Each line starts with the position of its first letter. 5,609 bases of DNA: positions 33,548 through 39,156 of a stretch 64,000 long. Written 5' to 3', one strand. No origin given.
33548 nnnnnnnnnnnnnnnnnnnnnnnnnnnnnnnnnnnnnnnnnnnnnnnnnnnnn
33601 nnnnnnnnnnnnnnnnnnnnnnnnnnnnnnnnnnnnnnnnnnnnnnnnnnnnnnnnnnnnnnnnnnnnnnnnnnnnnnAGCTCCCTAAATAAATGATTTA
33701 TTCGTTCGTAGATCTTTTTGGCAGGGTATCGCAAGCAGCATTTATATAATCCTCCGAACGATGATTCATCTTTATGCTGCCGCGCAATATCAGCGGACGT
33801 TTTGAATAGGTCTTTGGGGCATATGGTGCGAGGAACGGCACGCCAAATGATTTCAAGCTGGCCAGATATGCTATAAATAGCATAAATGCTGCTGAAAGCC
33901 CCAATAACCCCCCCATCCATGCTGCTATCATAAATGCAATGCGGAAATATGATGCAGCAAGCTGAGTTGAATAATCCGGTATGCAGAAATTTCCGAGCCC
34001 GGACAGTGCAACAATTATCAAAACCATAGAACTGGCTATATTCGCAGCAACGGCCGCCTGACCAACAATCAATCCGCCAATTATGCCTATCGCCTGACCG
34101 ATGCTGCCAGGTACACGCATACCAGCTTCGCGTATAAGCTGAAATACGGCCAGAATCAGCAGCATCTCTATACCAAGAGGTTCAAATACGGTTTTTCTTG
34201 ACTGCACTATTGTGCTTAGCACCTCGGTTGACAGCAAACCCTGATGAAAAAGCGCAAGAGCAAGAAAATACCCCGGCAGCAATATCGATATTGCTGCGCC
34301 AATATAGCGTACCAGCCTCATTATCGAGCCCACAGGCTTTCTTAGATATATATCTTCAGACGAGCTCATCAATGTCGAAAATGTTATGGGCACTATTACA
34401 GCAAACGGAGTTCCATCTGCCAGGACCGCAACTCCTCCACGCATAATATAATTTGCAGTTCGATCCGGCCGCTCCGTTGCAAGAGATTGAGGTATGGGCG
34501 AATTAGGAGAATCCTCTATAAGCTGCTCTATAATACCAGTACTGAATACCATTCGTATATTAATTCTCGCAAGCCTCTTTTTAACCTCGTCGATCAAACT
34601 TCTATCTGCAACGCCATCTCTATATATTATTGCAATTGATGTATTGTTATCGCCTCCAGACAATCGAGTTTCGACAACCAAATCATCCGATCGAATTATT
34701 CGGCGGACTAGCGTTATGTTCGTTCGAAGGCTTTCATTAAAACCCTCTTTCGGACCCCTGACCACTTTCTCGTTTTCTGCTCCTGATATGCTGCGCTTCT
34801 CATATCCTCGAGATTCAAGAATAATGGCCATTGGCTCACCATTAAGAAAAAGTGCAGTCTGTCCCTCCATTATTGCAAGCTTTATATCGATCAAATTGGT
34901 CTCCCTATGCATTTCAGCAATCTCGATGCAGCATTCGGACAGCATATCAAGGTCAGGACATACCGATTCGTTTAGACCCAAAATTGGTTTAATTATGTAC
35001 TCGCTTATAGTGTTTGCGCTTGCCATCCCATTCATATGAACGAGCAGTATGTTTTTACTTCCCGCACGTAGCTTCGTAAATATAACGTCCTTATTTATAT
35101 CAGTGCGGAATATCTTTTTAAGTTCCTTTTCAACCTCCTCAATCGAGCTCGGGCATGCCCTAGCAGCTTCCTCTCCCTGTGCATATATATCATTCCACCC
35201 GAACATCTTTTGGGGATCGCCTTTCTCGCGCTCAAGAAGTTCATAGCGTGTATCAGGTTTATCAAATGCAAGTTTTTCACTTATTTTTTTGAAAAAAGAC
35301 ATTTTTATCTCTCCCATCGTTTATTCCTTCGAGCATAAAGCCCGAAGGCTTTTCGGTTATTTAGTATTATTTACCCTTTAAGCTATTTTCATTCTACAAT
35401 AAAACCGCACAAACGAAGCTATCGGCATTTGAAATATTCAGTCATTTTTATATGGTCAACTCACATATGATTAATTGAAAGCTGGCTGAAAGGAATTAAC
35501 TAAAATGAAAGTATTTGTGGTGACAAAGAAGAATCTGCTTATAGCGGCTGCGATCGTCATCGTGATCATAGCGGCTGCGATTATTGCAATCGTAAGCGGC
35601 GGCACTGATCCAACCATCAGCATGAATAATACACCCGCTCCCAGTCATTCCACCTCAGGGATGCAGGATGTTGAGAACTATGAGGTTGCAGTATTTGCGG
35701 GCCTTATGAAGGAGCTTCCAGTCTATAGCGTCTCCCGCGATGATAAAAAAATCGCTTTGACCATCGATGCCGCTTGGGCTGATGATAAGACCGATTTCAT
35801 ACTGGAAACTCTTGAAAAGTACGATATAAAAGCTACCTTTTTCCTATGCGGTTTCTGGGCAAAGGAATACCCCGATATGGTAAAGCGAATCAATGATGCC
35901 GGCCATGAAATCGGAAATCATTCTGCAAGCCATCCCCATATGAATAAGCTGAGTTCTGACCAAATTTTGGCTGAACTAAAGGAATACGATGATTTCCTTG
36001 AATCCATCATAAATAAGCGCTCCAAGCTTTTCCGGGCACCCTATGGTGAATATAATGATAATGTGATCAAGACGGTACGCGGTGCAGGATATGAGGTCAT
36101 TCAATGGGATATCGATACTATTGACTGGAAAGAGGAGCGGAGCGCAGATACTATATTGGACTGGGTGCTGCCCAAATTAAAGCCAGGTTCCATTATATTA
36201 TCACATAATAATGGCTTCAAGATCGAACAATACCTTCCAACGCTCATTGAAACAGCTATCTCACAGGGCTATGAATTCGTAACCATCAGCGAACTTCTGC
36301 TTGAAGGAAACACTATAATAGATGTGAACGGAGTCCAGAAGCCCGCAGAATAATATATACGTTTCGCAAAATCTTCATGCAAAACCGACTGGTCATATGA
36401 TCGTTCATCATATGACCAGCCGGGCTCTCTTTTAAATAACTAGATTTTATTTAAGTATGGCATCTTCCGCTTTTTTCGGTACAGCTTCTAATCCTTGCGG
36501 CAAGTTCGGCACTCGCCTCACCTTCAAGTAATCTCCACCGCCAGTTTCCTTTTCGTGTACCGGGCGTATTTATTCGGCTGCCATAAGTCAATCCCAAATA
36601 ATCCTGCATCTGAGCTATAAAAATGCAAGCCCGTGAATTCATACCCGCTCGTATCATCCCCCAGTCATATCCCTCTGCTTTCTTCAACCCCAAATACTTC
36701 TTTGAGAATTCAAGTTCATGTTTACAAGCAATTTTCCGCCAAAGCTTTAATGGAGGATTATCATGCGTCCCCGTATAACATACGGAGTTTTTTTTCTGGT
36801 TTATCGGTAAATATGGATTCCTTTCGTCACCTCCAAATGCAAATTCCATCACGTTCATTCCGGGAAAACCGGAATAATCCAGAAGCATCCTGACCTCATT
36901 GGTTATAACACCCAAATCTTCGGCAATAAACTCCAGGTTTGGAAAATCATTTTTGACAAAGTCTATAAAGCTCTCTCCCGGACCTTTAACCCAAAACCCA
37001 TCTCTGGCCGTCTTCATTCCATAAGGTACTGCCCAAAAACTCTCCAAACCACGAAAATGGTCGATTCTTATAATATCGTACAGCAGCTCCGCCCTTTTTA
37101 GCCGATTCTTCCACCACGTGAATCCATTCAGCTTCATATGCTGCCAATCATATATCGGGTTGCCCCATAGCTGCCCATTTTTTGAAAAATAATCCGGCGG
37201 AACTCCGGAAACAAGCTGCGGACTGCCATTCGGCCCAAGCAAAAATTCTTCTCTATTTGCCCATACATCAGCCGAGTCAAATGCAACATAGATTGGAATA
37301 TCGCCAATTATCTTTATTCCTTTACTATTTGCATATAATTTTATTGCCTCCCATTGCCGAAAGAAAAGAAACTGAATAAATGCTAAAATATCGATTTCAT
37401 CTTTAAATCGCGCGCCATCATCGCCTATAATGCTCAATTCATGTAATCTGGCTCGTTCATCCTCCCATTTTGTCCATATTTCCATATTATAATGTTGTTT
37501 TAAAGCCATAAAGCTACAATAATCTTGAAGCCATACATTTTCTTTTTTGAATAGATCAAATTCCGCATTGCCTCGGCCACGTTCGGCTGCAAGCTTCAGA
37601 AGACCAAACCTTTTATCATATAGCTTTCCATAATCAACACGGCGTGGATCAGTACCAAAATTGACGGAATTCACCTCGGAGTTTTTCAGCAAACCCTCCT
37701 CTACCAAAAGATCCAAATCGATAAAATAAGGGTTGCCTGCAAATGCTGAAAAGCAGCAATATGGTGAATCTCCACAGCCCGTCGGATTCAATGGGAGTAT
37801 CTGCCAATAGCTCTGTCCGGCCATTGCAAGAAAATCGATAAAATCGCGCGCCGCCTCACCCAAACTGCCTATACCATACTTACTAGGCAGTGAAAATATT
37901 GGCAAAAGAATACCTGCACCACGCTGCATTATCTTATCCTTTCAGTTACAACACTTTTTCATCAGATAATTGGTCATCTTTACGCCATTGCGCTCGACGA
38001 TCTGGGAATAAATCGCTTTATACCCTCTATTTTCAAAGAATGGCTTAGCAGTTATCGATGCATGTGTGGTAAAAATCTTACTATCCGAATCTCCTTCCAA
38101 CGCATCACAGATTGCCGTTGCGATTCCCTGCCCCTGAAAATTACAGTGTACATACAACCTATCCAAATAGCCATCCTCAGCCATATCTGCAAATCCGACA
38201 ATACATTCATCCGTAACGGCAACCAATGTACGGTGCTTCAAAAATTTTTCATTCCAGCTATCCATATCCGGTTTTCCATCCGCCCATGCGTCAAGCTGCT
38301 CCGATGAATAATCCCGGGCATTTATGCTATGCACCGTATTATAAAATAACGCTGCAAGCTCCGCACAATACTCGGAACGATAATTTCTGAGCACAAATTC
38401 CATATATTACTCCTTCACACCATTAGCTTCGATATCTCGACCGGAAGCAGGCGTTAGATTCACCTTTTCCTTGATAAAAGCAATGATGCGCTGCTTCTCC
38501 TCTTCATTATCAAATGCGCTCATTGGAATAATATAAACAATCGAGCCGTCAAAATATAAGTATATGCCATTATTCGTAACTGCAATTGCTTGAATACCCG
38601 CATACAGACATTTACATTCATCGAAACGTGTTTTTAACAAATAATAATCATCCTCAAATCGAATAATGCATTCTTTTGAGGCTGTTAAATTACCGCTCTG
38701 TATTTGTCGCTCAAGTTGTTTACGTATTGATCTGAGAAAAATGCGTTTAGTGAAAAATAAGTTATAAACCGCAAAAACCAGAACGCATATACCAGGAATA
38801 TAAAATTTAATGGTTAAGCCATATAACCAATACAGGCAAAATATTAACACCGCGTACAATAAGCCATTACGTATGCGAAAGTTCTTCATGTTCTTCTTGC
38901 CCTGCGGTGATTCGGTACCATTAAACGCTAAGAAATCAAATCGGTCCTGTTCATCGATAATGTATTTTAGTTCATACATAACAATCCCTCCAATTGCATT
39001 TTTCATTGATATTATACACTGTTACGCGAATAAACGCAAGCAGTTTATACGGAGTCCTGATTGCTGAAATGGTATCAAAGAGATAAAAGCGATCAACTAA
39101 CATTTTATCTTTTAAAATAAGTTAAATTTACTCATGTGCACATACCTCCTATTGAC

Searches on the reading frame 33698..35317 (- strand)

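Call 28: search_protein_families(library=pfam, proteins=[window:33698-35317:-], max_evalue=0.001)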
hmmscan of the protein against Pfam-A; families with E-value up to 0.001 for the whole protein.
window:33698-35317:- (539 aa): 1 family
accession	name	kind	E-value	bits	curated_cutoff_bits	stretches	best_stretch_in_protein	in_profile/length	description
PF03323.18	GerA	-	6.5e-147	490.3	27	1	65-520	2-462/466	Bacillus/Clostridium GerA spore germination protein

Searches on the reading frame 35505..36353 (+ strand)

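Call 28: search_protein_families(library=pfam, proteins=[window:35505-36353:+], max_evalue=0.001)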
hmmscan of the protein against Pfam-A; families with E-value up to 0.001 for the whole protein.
window:35505-36353:+ (282 aa): 4 families
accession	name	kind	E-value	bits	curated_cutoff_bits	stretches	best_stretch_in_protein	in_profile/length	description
PF01522.26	Polysacc_deac_1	-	1.7e-38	131.8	23.1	1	77-198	3-123/124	Polysaccharide deacetylase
PF03065.20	Glyco_hydro_57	-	4.3e-05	23.4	21.2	1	115-203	83-173/291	Glycosyl hydrolase family 57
PF13786.12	DUF4179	-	0.00045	21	30.1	0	18-97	8-86/94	Domain of unknown function (DUF4179)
PF22537.1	WbmS-like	-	0.00052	20.5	27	1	85-166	1-79/186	Polysaccharide deacetylase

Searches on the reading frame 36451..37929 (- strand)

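Call 28: search_protein_families(library=pfam, proteins=[window:36451-37929:-], max_evalue=0.001)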
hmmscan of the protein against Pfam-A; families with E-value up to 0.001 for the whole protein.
window:36451-37929:- (492 aa): 1 family
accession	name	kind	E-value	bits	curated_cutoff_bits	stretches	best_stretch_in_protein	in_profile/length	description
PF02446.23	Glyco_hydro_77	-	1.1e-166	555.8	25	1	9-470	1-462/465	4-alpha-glucanotransferase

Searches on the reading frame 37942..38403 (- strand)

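Call 28: search_protein_families(library=pfam, proteins=[window:37942-38403:-], max_evalue=0.001)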
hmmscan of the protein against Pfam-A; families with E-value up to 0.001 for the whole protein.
window:37942-38403:- (153 aa): 3 families
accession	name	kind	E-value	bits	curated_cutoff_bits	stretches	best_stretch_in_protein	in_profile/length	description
PF13673.13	Acetyltransf_10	-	8.5e-20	71.5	23.6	1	29-148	2-126/128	Acetyltransferase (GNAT) domain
PF13508.13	Acetyltransf_7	-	1.3e-09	38.7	27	1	57-129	3-83/84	Acetyltransferase (GNAT) domain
PF00583.31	Acetyltransf_1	-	6.2e-08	33.4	20.7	1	32-128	12-116/116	Acetyltransferase (GNAT) family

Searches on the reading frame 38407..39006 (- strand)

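Call 28: search_protein_families(library=pfam, proteins=[window:38407-39006:-], max_evalue=0.001)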
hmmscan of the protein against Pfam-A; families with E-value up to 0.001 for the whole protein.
window:38407-39006:- (199 aa): 1 family
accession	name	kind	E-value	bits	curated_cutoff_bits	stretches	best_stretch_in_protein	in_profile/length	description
PF14317.12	YcxB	-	4.6e-07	29.9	23.3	1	135-178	19-61/61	YcxB-like protein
